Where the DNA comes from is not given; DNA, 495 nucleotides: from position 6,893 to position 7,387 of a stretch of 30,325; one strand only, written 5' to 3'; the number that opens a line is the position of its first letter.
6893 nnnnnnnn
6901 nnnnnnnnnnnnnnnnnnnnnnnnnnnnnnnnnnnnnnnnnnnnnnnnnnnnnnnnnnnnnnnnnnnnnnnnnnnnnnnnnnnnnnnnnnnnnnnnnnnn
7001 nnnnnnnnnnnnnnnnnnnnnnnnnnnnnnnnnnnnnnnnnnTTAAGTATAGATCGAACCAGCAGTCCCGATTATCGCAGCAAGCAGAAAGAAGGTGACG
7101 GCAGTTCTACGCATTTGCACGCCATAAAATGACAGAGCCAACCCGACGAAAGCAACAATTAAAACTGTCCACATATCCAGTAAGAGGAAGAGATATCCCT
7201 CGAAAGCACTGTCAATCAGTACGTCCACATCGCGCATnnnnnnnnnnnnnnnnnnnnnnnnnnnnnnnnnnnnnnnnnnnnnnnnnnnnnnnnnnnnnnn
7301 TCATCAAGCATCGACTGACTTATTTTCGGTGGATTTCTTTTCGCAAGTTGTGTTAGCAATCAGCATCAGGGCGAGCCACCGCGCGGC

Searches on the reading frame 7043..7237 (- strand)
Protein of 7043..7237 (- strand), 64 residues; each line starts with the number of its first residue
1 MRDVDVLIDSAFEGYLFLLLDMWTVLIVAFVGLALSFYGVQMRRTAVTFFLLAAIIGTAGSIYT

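Call 18: search_protein_families(library=ncbifam, proteins=[window:7043-7237:-], max_evalue=0.01)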
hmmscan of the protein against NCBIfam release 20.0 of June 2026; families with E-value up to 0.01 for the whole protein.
window:7043-7237:- (64 aa): 0 families

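Call 19: search_protein_families(library=phrogs, proteins=[window:7043-7237:-], max_evalue=0.001)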
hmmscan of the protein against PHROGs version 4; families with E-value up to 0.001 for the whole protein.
window:7043-7237:- (64 aa): 1 family
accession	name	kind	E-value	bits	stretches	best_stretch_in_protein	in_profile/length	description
phrog_36556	-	unknown function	1.9e-28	99.5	1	4-64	1-61/62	-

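Call 28: search_protein_families(library=pfam, proteins=[window:7043-7237:-], max_evalue=0.01)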
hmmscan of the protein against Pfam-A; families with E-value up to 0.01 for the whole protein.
window:7043-7237:- (64 aa): 0 families

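Call 70: search_protein_families(library=padloc, proteins=[window:7043-7237:-], max_evalue=0.01)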
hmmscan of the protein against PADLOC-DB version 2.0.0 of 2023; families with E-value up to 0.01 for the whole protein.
window:7043-7237:- (64 aa): 0 families
